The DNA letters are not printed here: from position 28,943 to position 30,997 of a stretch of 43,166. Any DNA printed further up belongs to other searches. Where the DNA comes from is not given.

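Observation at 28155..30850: Divergent alpha/beta-hydrolase pair; the second is a two-domain fusion with Asp and Cys at the nucleophile elbows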

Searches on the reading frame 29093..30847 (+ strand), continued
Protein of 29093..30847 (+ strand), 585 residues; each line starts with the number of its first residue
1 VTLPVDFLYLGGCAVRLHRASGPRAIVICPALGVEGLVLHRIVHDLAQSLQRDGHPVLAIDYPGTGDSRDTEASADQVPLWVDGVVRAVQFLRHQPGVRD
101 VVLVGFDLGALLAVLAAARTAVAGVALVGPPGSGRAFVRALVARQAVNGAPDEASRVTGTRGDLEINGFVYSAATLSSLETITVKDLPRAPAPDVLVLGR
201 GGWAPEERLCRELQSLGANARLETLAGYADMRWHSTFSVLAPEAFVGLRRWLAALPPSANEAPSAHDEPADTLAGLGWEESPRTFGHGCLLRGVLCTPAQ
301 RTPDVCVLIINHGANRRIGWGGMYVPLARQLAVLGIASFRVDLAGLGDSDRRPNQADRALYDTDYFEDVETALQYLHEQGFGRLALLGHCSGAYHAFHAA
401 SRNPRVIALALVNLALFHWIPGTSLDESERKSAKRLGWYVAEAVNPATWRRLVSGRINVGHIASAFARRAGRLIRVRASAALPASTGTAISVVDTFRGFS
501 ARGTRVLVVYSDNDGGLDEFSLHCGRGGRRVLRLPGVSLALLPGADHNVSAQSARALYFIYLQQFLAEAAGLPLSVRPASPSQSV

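Call 34: predict_structure(alignment_id=A2)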
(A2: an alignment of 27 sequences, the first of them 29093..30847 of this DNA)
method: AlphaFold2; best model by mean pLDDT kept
length: 585 residues; sequences in the alignment: 27
mean_pLDDT: 83.9   pTM: 0.86
mean pLDDT of the five models: 83.9, 83.4, 82.9, 82.3, 80.8
residues with pLDDT >= 90: 313; 70-90: 166; 50-70: 74; < 50: 32
segments of 3 or more residues with pLDDT < 50: 1-3, 150-160, 483-488, 575-585
pLDDT, mean of each block of 10 residues (from residue 1): 70 93 96 88 90 95 93 91 96 92 97 96 95 92 73 38 82 94 93 95 89 97 89 72 87 87 78 94 89 93 91 75 92 95 86 76 84 94 94 92 95 81 63 54 67 64 66 65 49 93 96 81 85 95 86 90 95 56 31
secondary structure, 60 per line:
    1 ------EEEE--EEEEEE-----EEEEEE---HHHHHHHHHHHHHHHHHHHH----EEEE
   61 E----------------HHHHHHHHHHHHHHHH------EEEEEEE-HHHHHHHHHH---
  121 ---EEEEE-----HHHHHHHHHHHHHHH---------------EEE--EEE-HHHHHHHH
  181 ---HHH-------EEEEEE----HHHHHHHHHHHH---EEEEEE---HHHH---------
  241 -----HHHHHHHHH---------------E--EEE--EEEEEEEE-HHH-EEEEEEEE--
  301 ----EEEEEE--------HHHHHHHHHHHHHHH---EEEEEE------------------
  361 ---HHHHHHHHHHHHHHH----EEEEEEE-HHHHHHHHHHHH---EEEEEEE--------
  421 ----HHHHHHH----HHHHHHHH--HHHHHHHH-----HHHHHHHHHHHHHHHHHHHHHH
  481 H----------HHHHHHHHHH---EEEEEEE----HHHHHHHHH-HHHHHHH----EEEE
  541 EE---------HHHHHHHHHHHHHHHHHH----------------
elements in order: E7-10 E13-18 E24-29 H33-52 E57-61 H78-93 E100-106 H108-117 E124-128 H134-148 E164-166 E169-171 H173-180 E194-199 H204-215 E219-224 H228-231 H246-254 E273-275 E278-285 E291-298 E305-310 H319-333 E337-342 H364-378 E383-389 H391-402 E406-412 H425-431 H436-443 H446-453 H459-481 H492-501 E505-511 H516-524 H526-532 E537-542 H552-569
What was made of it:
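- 29918..30850 (+): H2 C half: TIGR03100-like catalytic domain; Cys390 (30260-30262), Asp514 (30632-30634), His547 (30731-30733). Cys lies at the strand 383-389 / helix 391-402 elbow (call 34).
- On Catalytic alpha/beta hydrolase (C half): Cys390 lies between strand 383-389 and helix 391-402 (call 34).
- Checked: In an AlphaFold model (pLDDT 83.9, pTM 0.86), both Asp107 and Cys390 sit at a strand-turn-helix elbow (call 34).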

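Call 36: fold_search(model_id=the predicted structure, library=pdb)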
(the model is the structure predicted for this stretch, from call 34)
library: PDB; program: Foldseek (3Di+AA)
matches with E <= 10: 1750; with E <= 0.001: 1275
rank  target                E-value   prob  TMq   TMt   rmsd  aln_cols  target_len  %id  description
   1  9h0z_D                2.4e-11  1.00  0.31  0.69   5.7       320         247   18  Crystal structure of TTL[Nle], thermophilic lipase TTL from Thermoanaerobacter thermohydrosulfuricus containing non-ca (released 2025-10-29)
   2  7q4h_A                2.7e-11  1.00  0.32  0.68  10.1       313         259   18  A thermostable lipase from Thermoanaerobacter thermohydrosulfuricus in complex with PMSF (released 2023-05-10)
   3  9h0z_F                3.8e-11  1.00  0.31  0.67   9.6       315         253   19  Crystal structure of TTL[Nle], thermophilic lipase TTL from Thermoanaerobacter thermohydrosulfuricus containing non-ca (released 2025-10-29)
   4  7q4j_A                5.3e-11  1.00  0.32  0.68   8.1       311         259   17  A thermostable lipase from Thermoanaerobacter thermohydrosulfuricus in complex a monoacylglycerol intermediate (released 2023-05-10)
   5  9h0z_E                5.6e-11  1.00  0.32  0.70   5.4       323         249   18  Crystal structure of TTL[Nle], thermophilic lipase TTL from Thermoanaerobacter thermohydrosulfuricus containing non-ca (released 2025-10-29)
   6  7z2x_A                5.6e-11  1.00  0.32  0.67   9.7       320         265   15  Wild-type ferulic acid esterase from Lactobacillus buchneri (released 2022-11-30)
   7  9h0z_C                7.9e-11  1.00  0.32  0.71   7.2       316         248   18  Crystal structure of TTL[Nle], thermophilic lipase TTL from Thermoanaerobacter thermohydrosulfuricus containing non-ca (released 2025-10-29)
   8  7z2v_B                8.4e-11  1.00  0.32  0.68   9.7       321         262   15  Ferulic acid esterase variant S114A from Lactobacillus buchneri (released 2022-11-30)
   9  6i8w_A                8.9e-11  1.00  0.30  0.53   9.9       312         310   19  Crystal structure of a membrane phospholipase A, a novel bacterial virulence factor (released 2019-11-27)
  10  7xrh_B                9.4e-11  1.00  0.30  0.73   7.5       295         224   16  Feruloyl esterase from Lactobacillus acidophilus (released 2023-05-17)
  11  3nwo                  2.1e-10  1.00  0.32  0.57  10.3       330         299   19  Crystal structure of Proline iminopeptidase Mycobacterium smegmatis (released 2010-08-04)
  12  7z2v_A                2.5e-10  1.00  0.30  0.63  10.9       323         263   15  Ferulic acid esterase variant S114A from Lactobacillus buchneri (released 2022-11-30)
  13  7qjm_B                2.5e-10  1.00  0.30  0.56  13.4       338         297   17  Crystal structure of an alpha/beta-hydrolase enzyme from Chloroflexus sp. MS-G (202) (released 2022-12-28)
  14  7qjm_A                2.5e-10  1.00  0.30  0.55  14.1       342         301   17  Crystal structure of an alpha/beta-hydrolase enzyme from Chloroflexus sp. MS-G (202) (released 2022-12-28)
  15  7z2u_A                3.0e-10  1.00  0.30  0.63  10.9       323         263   15  Wild-type ferulic acid esterase from Lactobacillus buchneri in complex with ferulate (released 2022-11-30)
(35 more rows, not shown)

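Call 38: search_protein_families(library=ncbifam, proteins=[L006:11801-13189:+, L006:16505-17977:+, L006:18907-20688:+, L006:11557-11817:+, L006:6835-7089:+, L006:7117-8730:+, L006:8840-9931:+, L006:15543-16508:+, L006:10001-11509:+], max_evalue=0.0001)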
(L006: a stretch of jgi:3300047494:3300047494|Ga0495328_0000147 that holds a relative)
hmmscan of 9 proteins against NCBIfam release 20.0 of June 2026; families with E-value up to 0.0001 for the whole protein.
L006:11801-13189:+ (462 aa): 86 families (the best 25 are shown)
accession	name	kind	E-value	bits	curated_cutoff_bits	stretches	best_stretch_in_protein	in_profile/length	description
TIGR01923.1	menE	equivalog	8.7e-32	110.5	330.15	1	54-460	27-440/442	o-succinylbenzoate--CoA ligase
NF002966.0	PRK03640.1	equivalog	4.5e-27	94.8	556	1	64-461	65-475/483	o-succinylbenzoate--CoA ligase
NF004837.0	PRK06187.1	subfamily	3.7e-26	91.5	476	1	127-460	160-516/531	long-chain-fatty-acid--CoA ligase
NF003313.0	PRK04319.1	equivalog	3.7e-24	84.9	729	1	340-460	434-555/574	acetate--CoA ligase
TIGR01733.1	AA-adenyl-dom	subfamily_domain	8e-24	84.2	317.4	2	86-290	60-278/409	amino acid adenylation domain-containing protein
NF004511.1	PRK05852.1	equivalog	1.8e-23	83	650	1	77-460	100-498/505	FadD7 family fatty acid--CoA ligase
NF004814.0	PRK06164.1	equivalog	4e-23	81.8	677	2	306-455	368-516/540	acyl-CoA synthetase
NF004822.0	PRK06178.1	equivalog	3.2e-21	75.5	782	1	314-457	417-558/571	acyl-CoA synthetase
NF006181.0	PRK08314.1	subfamily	3.8e-21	74.9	705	1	343-460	431-548/563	long-chain-fatty-acid--CoA ligase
NF005877.1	PRK07824.1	equivalog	4.2e-21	75.4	345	1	141-460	46-356/362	o-succinylbenzoate--CoA ligase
NF006539.0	PRK09029.1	equivalog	4.6e-21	75.2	494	1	50-446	52-431/458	o-succinylbenzoate--CoA ligase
NF006182.0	PRK08316.1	subfamily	2.9e-20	72.3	663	1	315-461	367-512/523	fatty acyl-CoA synthetase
TIGR03098.1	ligase_PEP_1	hypoth_equivalog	8.4e-20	70.7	592.35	1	333-460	387-512/517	acyl-CoA ligase (AMP-forming), exosortase A system-associated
NF006572.0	PRK09088.1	equivalog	2.8e-19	69.2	696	1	85-459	87-480/491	acyl-CoA synthetase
NF004114.0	PRK05605.1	equivalog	4.8e-19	68.1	766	1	314-461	418-564/575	long-chain-fatty-acid--CoA ligase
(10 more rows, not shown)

L006:16505-17977:+ (490 aa): 6 families
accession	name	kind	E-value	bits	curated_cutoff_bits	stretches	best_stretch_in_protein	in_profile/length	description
NF052646.1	DABADecarRhbB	equivalog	5.5e-50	170.3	900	1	85-466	84-466/491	L-2,4-diaminobutyrate decarboxylase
TIGR03799.1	NOD_PanD_pyr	equivalog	5.4e-35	120.8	606.1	1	83-404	74-416/522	pyridoxal-dependent aspartate 1-decarboxylase PanP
TIGR03812.1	tyr_de_CO2_Arch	equivalog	1.1e-22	80.4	299.4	1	113-349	33-256/375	tyrosine decarboxylase MfnA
NF002748.0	PRK02769.1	equivalog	4e-15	55.4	305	1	136-354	63-266/382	histidine decarboxylase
TIGR03811.1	tyr_de_CO2_Ent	equivalog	5.1e-08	31.8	905.3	0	199-292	226-324/608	tyrosine decarboxylase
TIGR01788.1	Glu-decarb-GAD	equivalog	3.7e-06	25.9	380.4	1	120-346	62-288/431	glutamate decarboxylase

L006:18907-20688:+ (593 aa): 96 families (the best 25 are shown)
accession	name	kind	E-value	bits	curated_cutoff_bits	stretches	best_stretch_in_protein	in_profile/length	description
NF006134.1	PRK08279.1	equivalog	1.3e-202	674.6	625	1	6-592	21-604/605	long-chain-acyl-CoA synthetase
NF038342.1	FACL_FadD6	exception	7.8e-117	391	975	1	34-556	44-549/584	long-chain-acyl-CoA synthetase FadD6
NF004808.0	PRK06155.1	equivalog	5.6e-84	282.3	722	1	27-558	19-525/542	ATP-dependent acyl-CoA ligase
NF004837.0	PRK06187.1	subfamily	4.5e-60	203.4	476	1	30-551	9-518/531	long-chain-fatty-acid--CoA ligase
NF052587.1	SterCoASynCasI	equivalog_domain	8.7e-51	173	900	1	45-555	18-508/550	steroid-22-oyl-CoA synthetase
NF005947.1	PRK08008.1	equivalog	1.1e-50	172.7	651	1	53-551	36-517/518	crotonobetaine/carnitine-CoA ligase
NF006182.0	PRK08316.1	subfamily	1.4e-45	155.8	663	2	38-305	20-289/523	fatty acyl-CoA synthetase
NF009927.1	PRK13388.1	exception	2.9e-43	148.2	800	1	71-569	44-514/523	fatty-acid--CoA ligase FadD1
NF005897.1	PRK07867.1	exception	1.4e-42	146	850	1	163-558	117-488/496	long-chain-fatty-acid--CoA ligase FadD17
NF004511.1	PRK05852.1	equivalog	9.4e-42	143.3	650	1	37-549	9-498/505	FadD7 family fatty acid--CoA ligase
NF005801.1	PRK07656.1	equivalog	1.9e-40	139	657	1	33-551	5-499/500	FadD3 family acyl-CoA ligase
NF005898.0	PRK07868.1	equivalog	8.3e-39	133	925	1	203-575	621-974/994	acyl-CoA synthetase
NF005714.0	PRK07529.1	subfamily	8.4e-39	133.4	632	2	184-554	215-575/640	acyl-CoA synthetase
NF004814.0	PRK06164.1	equivalog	6.8e-38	130.5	677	2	27-293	8-286/540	acyl-CoA synthetase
NF005702.0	PRK07514.1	subfamily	8.5e-38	129.9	558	1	31-551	5-496/506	malonyl-CoA synthase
TIGR03098.1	ligase_PEP_1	hypoth_equivalog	9.9e-36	123.3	592.35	2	33-338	4-314/517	acyl-CoA ligase (AMP-forming), exosortase A system-associated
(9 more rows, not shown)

L006:11557-11817:+ (86 aa): 0 families

L006:6835-7089:+ (84 aa): 6 families
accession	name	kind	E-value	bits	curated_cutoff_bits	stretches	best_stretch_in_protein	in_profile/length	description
NF009104.0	PRK12449.1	equivalog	2.1e-07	30.8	70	1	1-79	1-79/80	acyl carrier protein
NF002150.0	PRK00982.1-4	subfamily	4.2e-06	26.9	66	1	1-79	1-79/80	acyl carrier protein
NF002147.0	PRK00982.1-1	equivalog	6e-06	26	84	1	36-77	38-79/83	acyl carrier protein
NF002148.0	PRK00982.1-2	subfamily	6.8e-06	25.8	71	1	36-78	35-77/79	acyl carrier protein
NF003757.0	PRK05350.1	equivalog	2.3e-05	24.5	65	1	2-80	3-81/83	acyl carrier protein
NF040636.1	AcpM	exception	3.6e-05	23.7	146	1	36-77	36-77/93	meromycolate extension acyl carrier protein AcpM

L006:7117-8730:+ (537 aa): 1 family
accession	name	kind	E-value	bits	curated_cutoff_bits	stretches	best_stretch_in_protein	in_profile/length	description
TIGR04091.1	LTA_dltB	equivalog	4e-50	171.1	375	1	6-402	6-376/380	D-alanyl-lipoteichoic acid biosynthesis protein DltB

L006:8840-9931:+ (363 aa): 0 families

L006:15543-16508:+ (321 aa): 3 families
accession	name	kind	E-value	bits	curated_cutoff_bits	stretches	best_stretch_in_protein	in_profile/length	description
NF003776.0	PRK05368.1-3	equivalog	3.1e-89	299.1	358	1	5-297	35-335/353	homoserine O-succinyltransferase MetA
TIGR01001.2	MetA_succinyl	equivalog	4.7e-31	108.2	495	1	4-217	34-253/304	homoserine O-succinyltransferase MetA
NF047918.2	MetA_acetyl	exception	2.3e-27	96.1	460.5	1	4-218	34-255/302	homoserine O-acetyltransferase MetA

L006:10001-11509:+ (502 aa): 4 families
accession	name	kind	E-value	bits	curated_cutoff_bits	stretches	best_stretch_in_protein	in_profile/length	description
TIGR03100.1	hydr1_PEP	hypoth_equivalog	1.2e-28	100.2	168.45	2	269-400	11-134/274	hydrolase 1, exosortase A system-associated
TIGR03101.1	hydr2_PEP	hypoth_equivalog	5e-24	85.2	202.75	2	10-140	27-160/266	hydrolase 2, exosortase A system-associated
NF047920.1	lactonase_UilS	equivalog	2.3e-09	37.4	400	1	31-109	44-124/285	UilS family quorum-quenching N-acyl-homoserine lactonase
NF058544.1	IVPilMotSglTMyx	equivalog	1.9e-07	31.1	300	1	32-117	56-139/210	type IV pili motility protein SglT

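Call 39: search_protein_representatives(alignment_id=A1)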
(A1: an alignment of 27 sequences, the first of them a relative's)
Query: 27 sequences, 592 profile positions. Proteins with E-value up to 0.001 (for the whole library): 29781; up to 1e-10: 15312; up to 1e-30: 7081. The best 150 are listed.
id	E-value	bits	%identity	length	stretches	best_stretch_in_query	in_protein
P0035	5.1e-250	847.6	-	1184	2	6-576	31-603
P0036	1.8e-207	707.1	-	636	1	5-584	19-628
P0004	2.5e-206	703.3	-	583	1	1-587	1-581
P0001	2.0e-200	683.8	-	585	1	2-590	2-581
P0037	4.4e-193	659.6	-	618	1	5-578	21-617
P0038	1.3e-191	654.7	-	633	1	3-581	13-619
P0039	1.5e-191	654.5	-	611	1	2-575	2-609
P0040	1.0e-190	651.7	-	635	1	5-584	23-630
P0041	4.7e-190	649.5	-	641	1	5-585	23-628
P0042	2.1e-187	640.8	-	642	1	3-586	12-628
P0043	2.6e-186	637.2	-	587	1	4-575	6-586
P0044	4.3e-185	633.2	-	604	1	5-583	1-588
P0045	1.8e-183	627.8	-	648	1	4-581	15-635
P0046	1.3e-182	625.0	-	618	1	6-582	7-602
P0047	6.0e-182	622.8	-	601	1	3-579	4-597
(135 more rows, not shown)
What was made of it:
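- Tried and rejected: The exhaustive HMMER search overturned this (call 39).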

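Call 42: search_dna_similar(query=window:29093-30847:+, collection=plasmids, mode=protein, max_evalue=0.001, max_rows=40)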
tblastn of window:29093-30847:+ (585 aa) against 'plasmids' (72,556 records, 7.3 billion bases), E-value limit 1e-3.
Records with a match: 61; places in all: 62; records where one place covers at least 80% of the query: 54.
Best place of each record, by identity: <60% 61.
By first word of the organism name: Rhizobium 13; Azospirillum 11; Mycetohabitans 9; Shinella 6; Burkholderia 6; Cupriavidus 4; Methylobacterium 2; Caballeronia 2; Roseateles 1; Allorhizobium 1; and 6 more.
By predicted mobility (MOB-suite, as given by PLSDB): non-mobilizable 53; mobilizable 7; conjugative 1.
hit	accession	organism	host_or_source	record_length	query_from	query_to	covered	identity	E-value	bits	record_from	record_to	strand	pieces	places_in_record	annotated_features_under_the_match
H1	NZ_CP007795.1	Azospirillum argentinense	Triticum aestivum L.,Root,wheat ...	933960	2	566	97%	34.4%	3e-50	194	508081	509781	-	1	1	alpha/beta fold hydrolase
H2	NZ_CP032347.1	Azospirillum brasilense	soil sample,Agricultural field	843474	4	558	95%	34.9%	3e-48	189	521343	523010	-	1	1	alpha/beta fold hydrolase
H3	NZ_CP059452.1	Azospirillum brasilense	Prokaryotes,soil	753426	12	558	94%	35.0%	1e-52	201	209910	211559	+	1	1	alpha/beta fold hydrolase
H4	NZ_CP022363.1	Azospirillum sp. TSH58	single cell,paddy soils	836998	12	566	95%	34.5%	2e-44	177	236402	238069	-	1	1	alpha/beta fold hydrolase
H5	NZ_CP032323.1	Azospirillum argentinense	soil sample,Agricultural field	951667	2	566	97%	33.7%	3e-43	174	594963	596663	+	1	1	alpha/beta fold hydrolase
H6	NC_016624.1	Azospirillum lipoferum 4B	-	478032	8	567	96%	33.9%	8e-55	208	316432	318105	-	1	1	alpha/beta fold hydrolase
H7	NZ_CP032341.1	Azospirillum brasilense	soil sample,Agricultural field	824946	12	558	94%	34.2%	3e-47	186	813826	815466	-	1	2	alpha/beta fold hydrolase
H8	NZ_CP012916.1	Azospirillum brasilense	Digitaria eriantha,microbe,root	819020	12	558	94%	34.2%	4e-47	185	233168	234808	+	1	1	alpha/beta fold hydrolase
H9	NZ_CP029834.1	Azospirillum ramasamyi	single cell,Cow dung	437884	12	567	95%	33.5%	5e-49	191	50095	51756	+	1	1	alpha/beta fold hydrolase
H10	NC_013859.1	Azospirillum sp. B510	-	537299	3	555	95%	33.3%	2e-46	183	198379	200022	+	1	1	alpha/beta fold hydrolase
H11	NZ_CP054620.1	Azospirillum oryzae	cell culture,soil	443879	12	555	93%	33.7%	4e-50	194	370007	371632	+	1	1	alpha/beta fold hydrolase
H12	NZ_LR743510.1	Methylobacterium bullatum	-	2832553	24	556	91%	34.3%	3e-45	180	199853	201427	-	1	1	none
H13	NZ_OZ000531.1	Shinella sp. WSC3-e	-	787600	4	564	96%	32.2%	5e-40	164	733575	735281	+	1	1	alpha/beta hydrolase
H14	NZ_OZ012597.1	Shinella sp. WSD5-1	-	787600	4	564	96%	32.2%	5e-40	164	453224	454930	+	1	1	alpha/beta hydrolase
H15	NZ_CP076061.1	Cupriavidus sp. EM10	Pure-cultured cell,sewage water sludge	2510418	8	581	98%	31.3%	3e-41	167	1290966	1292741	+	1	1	none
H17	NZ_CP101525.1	Burkholderia arboris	mixed culture,soil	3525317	8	557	94%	31.8%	6e-41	167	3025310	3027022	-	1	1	none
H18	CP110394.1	Burkholderia sp. JSH-S8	Tetrastigma hemsleyanum Diels et Gilg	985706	5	585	99%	30.1%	8e-36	151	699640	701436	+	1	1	alpha/beta hydrolase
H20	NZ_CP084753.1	Roseateles sp. XES5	Xenopus laevis,bacterial culture,swab ...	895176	25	564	92%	31.8%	4e-44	176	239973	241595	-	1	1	alpha/beta hydrolase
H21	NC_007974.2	Cupriavidus metallidurans CH34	-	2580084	4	566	96%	30.3%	3e-42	171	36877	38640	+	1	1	none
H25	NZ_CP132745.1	Mycetohabitans endofungorum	-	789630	1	584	100%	29.0%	5e-35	149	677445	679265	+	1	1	alpha/beta fold hydrolase | glycoside hydrolase family 2 protein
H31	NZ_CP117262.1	Rhizobium tumorigenes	Rubus sp.,pure bacterial culture,Aerial ...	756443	1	582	99%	28.6%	2e-35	150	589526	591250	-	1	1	alpha/beta fold hydrolase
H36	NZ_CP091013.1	Burkholderia cenocepacia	-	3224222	4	554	94%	29.5%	2e-29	132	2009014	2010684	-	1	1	none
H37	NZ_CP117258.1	Rhizobium tumorigenes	Rubus sp.,pure bacterial culture,Aerial ...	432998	1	555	95%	29.1%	2e-41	168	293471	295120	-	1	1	alpha/beta fold hydrolase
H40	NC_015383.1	Burkholderia gladioli BSR3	-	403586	8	549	93%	29.1%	2e-30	135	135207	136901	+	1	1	alpha/beta hydrolase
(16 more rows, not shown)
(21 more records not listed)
